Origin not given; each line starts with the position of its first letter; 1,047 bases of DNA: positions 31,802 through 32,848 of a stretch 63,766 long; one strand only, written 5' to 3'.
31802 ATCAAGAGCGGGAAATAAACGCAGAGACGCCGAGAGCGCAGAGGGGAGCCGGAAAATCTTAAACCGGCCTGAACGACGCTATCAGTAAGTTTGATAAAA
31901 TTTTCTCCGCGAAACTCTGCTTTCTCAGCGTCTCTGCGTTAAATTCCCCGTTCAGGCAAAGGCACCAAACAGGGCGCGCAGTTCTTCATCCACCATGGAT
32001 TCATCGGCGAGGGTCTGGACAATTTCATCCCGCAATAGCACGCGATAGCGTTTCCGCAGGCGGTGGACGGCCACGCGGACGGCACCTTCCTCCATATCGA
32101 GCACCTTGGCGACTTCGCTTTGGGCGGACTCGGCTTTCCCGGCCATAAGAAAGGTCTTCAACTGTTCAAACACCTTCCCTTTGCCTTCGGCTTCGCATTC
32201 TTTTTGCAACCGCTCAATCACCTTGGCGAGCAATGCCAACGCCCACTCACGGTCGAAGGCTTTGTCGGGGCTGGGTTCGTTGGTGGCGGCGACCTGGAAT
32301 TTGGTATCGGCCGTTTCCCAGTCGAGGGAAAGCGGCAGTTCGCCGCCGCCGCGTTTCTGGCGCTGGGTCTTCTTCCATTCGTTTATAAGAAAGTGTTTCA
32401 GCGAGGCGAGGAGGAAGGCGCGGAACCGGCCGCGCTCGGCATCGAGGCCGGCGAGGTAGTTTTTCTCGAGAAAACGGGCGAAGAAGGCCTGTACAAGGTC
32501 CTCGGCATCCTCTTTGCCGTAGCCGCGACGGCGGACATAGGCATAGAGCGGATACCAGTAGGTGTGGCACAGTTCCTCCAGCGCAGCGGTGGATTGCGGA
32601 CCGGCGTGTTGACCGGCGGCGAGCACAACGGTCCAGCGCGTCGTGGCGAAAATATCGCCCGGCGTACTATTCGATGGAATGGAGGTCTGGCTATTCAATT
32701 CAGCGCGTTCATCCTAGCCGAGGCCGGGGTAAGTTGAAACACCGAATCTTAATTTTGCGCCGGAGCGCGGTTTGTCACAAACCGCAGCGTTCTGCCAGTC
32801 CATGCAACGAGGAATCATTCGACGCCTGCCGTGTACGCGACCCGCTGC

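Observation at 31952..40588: Duplicated ECF-sigma / Hanks-kinase signalling island with a pseudopilin gene wedged inside (STK2 - pseudopilin - sigma2 - STK1 - sigma1)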

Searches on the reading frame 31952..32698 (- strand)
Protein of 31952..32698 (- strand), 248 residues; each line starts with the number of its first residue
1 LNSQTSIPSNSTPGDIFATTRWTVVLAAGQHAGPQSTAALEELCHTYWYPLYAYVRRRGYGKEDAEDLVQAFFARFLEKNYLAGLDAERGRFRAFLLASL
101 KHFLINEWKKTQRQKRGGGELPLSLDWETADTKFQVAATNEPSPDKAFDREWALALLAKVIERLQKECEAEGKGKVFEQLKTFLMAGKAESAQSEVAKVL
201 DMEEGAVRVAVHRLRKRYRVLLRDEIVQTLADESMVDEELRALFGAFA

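Call 3: search_protein_families(library=pfam, proteins=[window:31952-32698:-], max_evalue=0.01)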
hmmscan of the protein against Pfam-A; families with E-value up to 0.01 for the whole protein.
window:31952-32698:- (248 aa): 2 families
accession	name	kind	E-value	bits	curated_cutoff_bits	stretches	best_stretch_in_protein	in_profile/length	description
PF04542.20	Sigma70_r2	-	4.6e-07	30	24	1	51-113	9-70/71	Sigma-70 region 2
PF07638.17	Sigma70_ECF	-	7.4e-06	26.4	21.1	1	61-169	45-145/185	ECF sigma factor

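Call 4: search_protein_families(library=ncbifam, proteins=[window:31952-32698:-], max_evalue=0.01)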
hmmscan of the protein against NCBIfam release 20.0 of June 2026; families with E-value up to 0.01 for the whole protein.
window:31952-32698:- (248 aa): 23 families
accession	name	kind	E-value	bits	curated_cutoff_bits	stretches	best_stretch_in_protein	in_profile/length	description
TIGR02937.1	sigma70-ECF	superfamily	1.4e-12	47.6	42.9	1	39-219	2-162/165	sigma-70 family RNA polymerase sigma factor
TIGR02952.1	Sig70_famx2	equivalog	1.6e-09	37.9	206.45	1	35-213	8-161/170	ECF subfamily RNA polymerase sigma factor, BldN family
NF058625.1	sigma_PG0214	equivalog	1e-08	35.1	130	1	51-220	17-159/170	GFO_1088 family ECF-type sigma factor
TIGR02985.1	Sig70_bacteroi1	subfamily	9.3e-08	32.4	126.4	1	40-170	3-121/162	RNA polymerase sigma-70 factor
NF009166.1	PRK12513.1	equivalog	2.3e-07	30.7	206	1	37-207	21-171/193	RNA polymerase sigma factor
NF008888.0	PRK11922.1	equivalog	2.1e-06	27.6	204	1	35-232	27-206/231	RNA polymerase sigma factor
TIGR02950.1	SigM_subfam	subfamily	2.9e-06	27.2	147.95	1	40-220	2-156/159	RNA polymerase sigma factor, SigM family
NF007220.0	PRK09639.1-5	equivalog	1.8e-05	24.6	260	1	40-225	5-167/181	RNA polymerase sigma factor SigX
TIGR02989.1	Sig-70_gvs1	subfamily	5.6e-05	23.1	124.55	1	41-123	4-76/158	RNA polymerase sigma-70 factor, Rhodopirellula/Verrucomicrobium family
NF009165.0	PRK12512.1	equivalog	0.00013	21.6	198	1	194-224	151-181/184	RNA polymerase sigma factor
NF010500.0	PRK13919.1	subfamily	0.00015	22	226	1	38-112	23-95/186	putative RNA polymerase sigma E protein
NF007217.0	PRK09639.1-1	equivalog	0.00018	21.3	239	1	42-216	7-159/194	RNA polymerase sigma factor SigX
NF007226.0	PRK09644.1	equivalog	0.00025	21.1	199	0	189-225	124-160/166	RNA polymerase sigma factor SigM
NF007227.0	PRK09645.1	subfamily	0.00054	19.9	202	1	36-123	11-96/177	sigma-70 family RNA polymerase sigma factor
TIGR02947.1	SigH_actino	hypoth_equivalog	0.00067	19.4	251.55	1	49-225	22-182/193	RNA polymerase sigma-70 factor, TIGR02947 family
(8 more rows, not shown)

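Call 21: find_encoding_contigs(protein=window:31952-32698:-, flank=10000, max_places=6)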
Protein window:31952-32698:- (248 aa): 10 contigs read that carry it; 6 places shown.
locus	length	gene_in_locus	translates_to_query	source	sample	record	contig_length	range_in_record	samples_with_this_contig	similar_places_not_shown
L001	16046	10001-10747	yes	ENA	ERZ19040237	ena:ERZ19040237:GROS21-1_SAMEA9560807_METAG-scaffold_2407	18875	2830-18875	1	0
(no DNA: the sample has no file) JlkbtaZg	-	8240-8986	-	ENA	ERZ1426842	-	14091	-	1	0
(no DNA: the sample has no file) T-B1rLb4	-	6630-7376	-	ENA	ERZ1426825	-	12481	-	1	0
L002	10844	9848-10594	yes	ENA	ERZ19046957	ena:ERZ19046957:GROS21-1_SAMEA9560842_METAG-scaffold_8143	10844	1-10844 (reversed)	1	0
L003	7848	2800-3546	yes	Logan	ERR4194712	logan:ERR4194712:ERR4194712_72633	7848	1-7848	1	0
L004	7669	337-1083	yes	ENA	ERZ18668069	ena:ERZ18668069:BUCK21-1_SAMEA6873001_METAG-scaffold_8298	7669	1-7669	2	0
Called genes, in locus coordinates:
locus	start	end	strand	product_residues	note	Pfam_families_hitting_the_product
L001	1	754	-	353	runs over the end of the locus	PF01795:Methyltransf_5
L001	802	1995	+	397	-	PF00890:FAD_binding_2 (weak), PF03486:HI0933_like, PF07992:Pyr_redox_2 (faint), PF22780:HI0933_like_1st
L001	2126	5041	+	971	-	PF03109:ABC1 (faint), PF00069:Pkinase, PF07714:PK_Tyr_Ser-Thr, PF14531:Kinase-like (weak), PF05154:TM2, PF13349:DUF4097 (weak)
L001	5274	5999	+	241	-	PF07963:N_methyl (weak)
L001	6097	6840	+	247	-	PF04542:Sigma70_r2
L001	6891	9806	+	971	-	PF00069:Pkinase, PF07714:PK_Tyr_Ser-Thr, PF01636:APH (faint), PF03109:ABC1 (weak)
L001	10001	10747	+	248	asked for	PF07638:Sigma70_ECF (weak), PF04542:Sigma70_r2 (weak)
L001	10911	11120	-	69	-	PF11127:YgaP-like_TM (weak)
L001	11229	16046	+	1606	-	?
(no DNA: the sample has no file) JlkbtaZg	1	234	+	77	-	?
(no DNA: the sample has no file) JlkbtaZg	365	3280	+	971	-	PF03109:ABC1 (faint), PF00069:Pkinase, PF01636:APH (faint), PF07714:PK_Tyr_Ser-Thr, PF14531:Kinase-like (weak), PF05154:TM2, PF13349:DUF4097 (weak)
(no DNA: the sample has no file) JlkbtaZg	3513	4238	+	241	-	PF07963:N_methyl (weak)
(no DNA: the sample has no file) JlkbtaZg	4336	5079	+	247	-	PF04542:Sigma70_r2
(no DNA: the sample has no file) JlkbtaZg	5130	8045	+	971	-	PF00069:Pkinase, PF07714:PK_Tyr_Ser-Thr, PF01636:APH (faint), PF03109:ABC1 (weak)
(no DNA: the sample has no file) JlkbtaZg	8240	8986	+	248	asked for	PF07638:Sigma70_ECF (weak), PF04542:Sigma70_r2 (weak)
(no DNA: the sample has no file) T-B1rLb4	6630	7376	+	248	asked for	PF07638:Sigma70_ECF (weak), PF04542:Sigma70_r2 (weak)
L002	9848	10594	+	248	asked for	PF07638:Sigma70_ECF (weak), PF04542:Sigma70_r2 (weak)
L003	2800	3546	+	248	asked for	PF07638:Sigma70_ECF (weak), PF04542:Sigma70_r2 (weak)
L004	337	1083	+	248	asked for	PF07638:Sigma70_ECF (weak), PF04542:Sigma70_r2 (weak)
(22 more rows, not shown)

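Call 22: find_homologous_proteins(query=window:31952-32698:-, max_evalue=1e-10)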
Query window:31952-32698:- (248 aa): 7989 proteins with E <= 1e-10 among 8000 candidates; the best 120 are listed.
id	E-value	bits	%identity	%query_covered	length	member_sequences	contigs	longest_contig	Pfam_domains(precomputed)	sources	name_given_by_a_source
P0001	1.1e-159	547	100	100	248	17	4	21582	PF07638.18,PF04542.21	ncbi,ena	-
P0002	4.8e-150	516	95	96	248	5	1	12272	PF04542.21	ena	-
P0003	1.4e-138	478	89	98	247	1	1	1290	PF07638.18,PF04542.21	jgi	-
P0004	1.9e-131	455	82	100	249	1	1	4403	PF07638.18,PF04542.21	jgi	jgi:RNA polymerase sigma-70 factor (ECF subfamily)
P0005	1.0e-129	449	82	99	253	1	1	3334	PF07638.18,PF04542.21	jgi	jgi:RNA polymerase sigma-70 factor (ECF subfamily)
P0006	1.9e-129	448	84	98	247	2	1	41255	-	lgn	-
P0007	3.2e-129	447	81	100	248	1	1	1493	PF07638.18,PF04542.21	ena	-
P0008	4.3e-129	447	83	98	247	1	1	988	PF04542.21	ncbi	-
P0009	5.7e-129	447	83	98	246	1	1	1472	PF07638.18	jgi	jgi:RNA polymerase sigma-70 factor (ECF subfamily)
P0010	1.1e-128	446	85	95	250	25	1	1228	PF07638.18,PF04542.21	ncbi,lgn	-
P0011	1.7e-128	445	82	100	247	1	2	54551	PF04542.21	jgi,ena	-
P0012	1.8e-128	445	81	100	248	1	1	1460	-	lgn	-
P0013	3.0e-128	444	81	100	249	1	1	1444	PF04542.21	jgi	jgi:RNA polymerase sigma-70 factor (ECF subfamily)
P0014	3.9e-128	444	81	100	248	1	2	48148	PF07638.18,PF04542.21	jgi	jgi:RNA polymerase sigma-70 factor (ECF subfamily)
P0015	4.0e-128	444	83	95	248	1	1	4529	PF07638.18,PF04542.21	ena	-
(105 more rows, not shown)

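Call 24: find_related_loci(query=A1, collection=genome_contigs, flank=10000)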
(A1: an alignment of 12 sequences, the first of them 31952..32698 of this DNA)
Query A1 (248 aa) in genome_contigs; peptide patterns used: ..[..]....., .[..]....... (x = any residue, [..] = any of these).
600 stretches matched a pattern (row limit reached: there are more); 599 encode a relative of the query (tblastn E <= 1e-3); the best 80 are kept; 80 distinct loci.
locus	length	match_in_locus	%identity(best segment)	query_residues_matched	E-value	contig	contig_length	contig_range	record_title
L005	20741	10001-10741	78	1-247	5e-130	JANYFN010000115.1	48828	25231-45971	MAG: Limisphaerales bacterium isolate 339R_metabinner_32 339R_k141_1023507, whole genome shotgun sequence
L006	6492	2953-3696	78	1-248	1e-128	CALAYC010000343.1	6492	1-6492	MAG TPA_asm: uncultured Verrucomicrobia bacterium isolate SRR4028131_bin.104_CONCOCT_v1.1_MAG genome assembly, contig: E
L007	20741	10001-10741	77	1-247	5e-127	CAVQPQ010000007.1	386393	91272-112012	MAG: uncultured Verrucomicrobiae bacterium isolate MFD01231.bin.1.54 genome assembly, contig: contig_5685, whole genome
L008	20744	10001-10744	76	1-248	9e-127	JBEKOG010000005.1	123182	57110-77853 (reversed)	MAG: Verrucomicrobiota bacterium isolate SPRUCE 435 SPRUCE_435_5, whole genome shotgun sequence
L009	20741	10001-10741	76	1-247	6e-126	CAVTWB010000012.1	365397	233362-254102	MAG: uncultured Verrucomicrobiae bacterium isolate MFD09286.bin.2.151 genome assembly, contig: contig_58104, whole genom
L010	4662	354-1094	80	1-247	1e-126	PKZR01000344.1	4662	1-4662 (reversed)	MAG: Limisphaerales bacterium isolate bog_1421 73.20111000_S3M.12_contig_71, whole genome shotgun sequence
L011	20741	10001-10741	75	1-247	2e-125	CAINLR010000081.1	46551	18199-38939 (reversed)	MAG: uncultured Verrucomicrobia subdivision 3 bacterium isolate MJ-time_bin-3030 genome assembly, contig: bin-3030:081/1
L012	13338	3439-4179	77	1-247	1e-125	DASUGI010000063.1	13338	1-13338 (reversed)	MAG TPA_asm: Verrucomicrobiia bacterium isolate SMAG_U1401 k141_1545841, whole genome shotgun sequence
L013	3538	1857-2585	79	5-247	7e-129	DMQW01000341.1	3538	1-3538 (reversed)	MAG TPA_asm: Limisphaerales bacterium isolate UBA11358 contig_19775, whole genome shotgun sequence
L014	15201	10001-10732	77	5-248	2e-125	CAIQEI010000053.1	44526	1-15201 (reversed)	MAG: uncultured Verrucomicrobia subdivision 3 bacterium isolate Umea3p4_bin-0310 genome assembly, contig: bin-0310:053/1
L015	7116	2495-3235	75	1-247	4e-125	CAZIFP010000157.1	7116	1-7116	MAG TPA_asm: uncultured Bifidobacteriaceae bacterium isolate binchicken_co162_622 genome assembly, contig: NODE_27986_le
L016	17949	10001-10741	73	1-247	1e-123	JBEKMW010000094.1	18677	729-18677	MAG: Verrucomicrobiota bacterium isolate SPRUCE 402 SPRUCE_402_94, whole genome shotgun sequence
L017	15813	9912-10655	74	1-248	4e-123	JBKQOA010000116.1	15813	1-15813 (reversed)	MAG: Limisphaerales bacterium isolate LASCr2D2E2F__bin_97 LASCr2D2E2F_000000285602, whole genome shotgun sequence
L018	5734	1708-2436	75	5-247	5e-123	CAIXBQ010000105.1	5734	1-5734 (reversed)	MAG: uncultured Verrucomicrobia subdivision 3 bacterium isolate MJ-2014_bin-0712 genome assembly, contig: bin-0712:105/1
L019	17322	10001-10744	73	1-248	2e-122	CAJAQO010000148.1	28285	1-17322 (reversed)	MAG: uncultured Verrucomicrobia subdivision 3 bacterium isolate B-2_bin-237 genome assembly, contig: bin-237:148/335, wh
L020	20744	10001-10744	75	1-248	2e-122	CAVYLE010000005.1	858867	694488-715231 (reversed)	MAG: uncultured Verrucomicrobiae bacterium isolate MFD01476.bin.1.197 genome assembly, contig: contig_18843, whole genom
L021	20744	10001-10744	73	1-248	2e-122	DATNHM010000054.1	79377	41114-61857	MAG TPA_asm: Candidatus Limnocylindrales bacterium isolate SMAG_U11347 k141_286922, whole genome shotgun sequence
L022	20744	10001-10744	73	1-248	4e-122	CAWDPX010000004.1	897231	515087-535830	MAG: uncultured Verrucomicrobiae bacterium isolate MFD01689.bin.2.14 genome assembly, contig: contig_15800, whole genome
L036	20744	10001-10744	72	1-248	9e-116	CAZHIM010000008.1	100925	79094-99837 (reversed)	MAG TPA_asm: uncultured Bifidobacteriaceae bacterium isolate binchicken_co3_346 genome assembly, contig: NODE_493_length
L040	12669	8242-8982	68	1-248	5e-110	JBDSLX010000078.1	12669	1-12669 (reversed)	MAG: Verrucomicrobiota bacterium isolate cluster1_bin.38 k127_7521096, whole genome shotgun sequence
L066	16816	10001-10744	61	1-248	1e-90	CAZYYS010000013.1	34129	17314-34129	MAG TPA_asm: uncultured Verrucomicrobiota bacterium isolate SRP237561_co1_386 genome assembly, contig: NODE_1816_length_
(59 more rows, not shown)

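Call 45: find_encoding_contigs(protein=P0002, flank=10000, max_places=2)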
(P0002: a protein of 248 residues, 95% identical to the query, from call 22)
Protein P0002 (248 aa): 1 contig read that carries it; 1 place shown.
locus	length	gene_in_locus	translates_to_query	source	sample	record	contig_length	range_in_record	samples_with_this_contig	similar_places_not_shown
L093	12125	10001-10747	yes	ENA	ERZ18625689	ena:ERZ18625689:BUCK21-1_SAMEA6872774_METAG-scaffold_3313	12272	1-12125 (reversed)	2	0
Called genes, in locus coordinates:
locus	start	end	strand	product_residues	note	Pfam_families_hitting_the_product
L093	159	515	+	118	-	PF02699:YajC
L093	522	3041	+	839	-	PF21760:SecD_1st, PF22599:SecDF_P1_head, PF02355:SecD_SecF_C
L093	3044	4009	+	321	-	PF03741:TerC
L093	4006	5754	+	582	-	PF01368:DHH, PF02272:DHHA1, PF17768:RecJ_OB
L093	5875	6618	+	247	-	PF04542:Sigma70_r2, PF08281:Sigma70_r4_2 (faint)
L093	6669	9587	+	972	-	PF00069:Pkinase, PF07714:PK_Tyr_Ser-Thr, PF01636:APH (faint), PF03109:ABC1 (weak)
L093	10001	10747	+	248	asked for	PF04542:Sigma70_r2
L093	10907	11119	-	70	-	PF11127:YgaP-like_TM (weak)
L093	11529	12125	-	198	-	?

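Call 46: find_encoding_contigs(protein=P0006, flank=10000, max_places=2)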
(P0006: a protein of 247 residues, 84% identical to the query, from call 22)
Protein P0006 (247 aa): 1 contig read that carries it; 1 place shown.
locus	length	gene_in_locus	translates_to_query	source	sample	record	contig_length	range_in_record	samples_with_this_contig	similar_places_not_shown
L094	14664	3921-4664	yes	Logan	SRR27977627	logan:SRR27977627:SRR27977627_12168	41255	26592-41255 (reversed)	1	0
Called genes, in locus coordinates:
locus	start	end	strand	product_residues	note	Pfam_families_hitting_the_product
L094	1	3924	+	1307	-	?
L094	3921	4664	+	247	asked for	-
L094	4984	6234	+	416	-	PF04055:Radical_SAM, PF19288:CofH_C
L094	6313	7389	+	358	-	PF00365:PFK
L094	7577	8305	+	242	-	-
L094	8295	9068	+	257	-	PF02621:VitK2_biosynth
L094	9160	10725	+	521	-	PF02113:Peptidase_S13, PF13354:Beta-lactamase2 (faint)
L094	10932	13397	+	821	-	PF14522:Cytochrome_C7 (faint), PF14537:Cytochrom_c3_2 (faint), PF17963:Big_9 (weak), PF18911:PKD_4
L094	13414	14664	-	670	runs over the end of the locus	PF01204:Trehalase, PF22422:MGH1-like_GH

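Call 57: search_solved_structures(query=A1, max_evalue=0.01, show_alignments=2)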
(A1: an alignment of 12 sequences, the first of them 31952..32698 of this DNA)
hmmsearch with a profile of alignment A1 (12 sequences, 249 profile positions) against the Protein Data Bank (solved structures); distinct sequences matched with E-value up to 0.01: 3.
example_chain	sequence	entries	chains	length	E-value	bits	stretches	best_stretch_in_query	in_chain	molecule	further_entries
9m9d_F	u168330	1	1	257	0.0021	20.6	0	41-78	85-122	ECF RNA polymerase sigma factor SigE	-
9m9e_F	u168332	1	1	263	0.0023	20.5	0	41-78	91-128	ECF RNA polymerase sigma factor SigE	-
9m98_F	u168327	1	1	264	0.0023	20.4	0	41-78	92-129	ECF RNA polymerase sigma factor SigE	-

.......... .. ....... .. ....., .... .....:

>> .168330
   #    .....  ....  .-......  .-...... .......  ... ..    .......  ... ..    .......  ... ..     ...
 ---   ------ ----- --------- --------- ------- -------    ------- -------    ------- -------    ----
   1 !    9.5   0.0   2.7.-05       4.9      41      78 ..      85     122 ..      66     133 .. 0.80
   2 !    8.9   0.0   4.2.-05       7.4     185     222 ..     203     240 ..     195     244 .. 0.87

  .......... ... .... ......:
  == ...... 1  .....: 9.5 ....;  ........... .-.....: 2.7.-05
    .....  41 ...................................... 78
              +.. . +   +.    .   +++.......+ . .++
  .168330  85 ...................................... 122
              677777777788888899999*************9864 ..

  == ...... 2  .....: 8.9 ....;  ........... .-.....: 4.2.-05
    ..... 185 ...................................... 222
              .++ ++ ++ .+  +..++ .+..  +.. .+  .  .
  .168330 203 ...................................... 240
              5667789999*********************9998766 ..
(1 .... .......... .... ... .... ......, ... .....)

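Call 62: predict_structure(alignment_id=A1)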
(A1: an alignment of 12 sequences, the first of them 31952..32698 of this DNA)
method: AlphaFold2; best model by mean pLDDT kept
length: 248 residues; sequences in the alignment: 12
mean_pLDDT: 53.9   pTM: 0.37
mean pLDDT of the five models: 53.9, 51.4, 50.6, 48.2, 47.8
residues with pLDDT >= 90: 0; 70-90: 48; 50-70: 90; < 50: 110
segments of 3 or more residues with pLDDT < 50: 1-33, 84-96, 118-153, 235-248
pLDDT, mean of each block of 10 residues (from residue 1): 32 33 43 51 55 58 57 52 47 47 52 48 42 42 36 55 82 83 61 75 81 75 58 46 33
secondary structure, 60 per line:
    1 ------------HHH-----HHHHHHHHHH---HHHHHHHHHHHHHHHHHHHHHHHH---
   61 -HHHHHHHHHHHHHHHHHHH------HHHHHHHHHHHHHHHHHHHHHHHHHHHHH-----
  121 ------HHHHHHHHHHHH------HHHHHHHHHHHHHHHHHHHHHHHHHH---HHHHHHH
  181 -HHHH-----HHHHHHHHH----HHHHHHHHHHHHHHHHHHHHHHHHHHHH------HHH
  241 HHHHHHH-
elements in order: H21-30 H34-57 H62-80 H87-115 H127-138 H145-170 H174-180 H182-185 H191-199 H204-231 H238-247
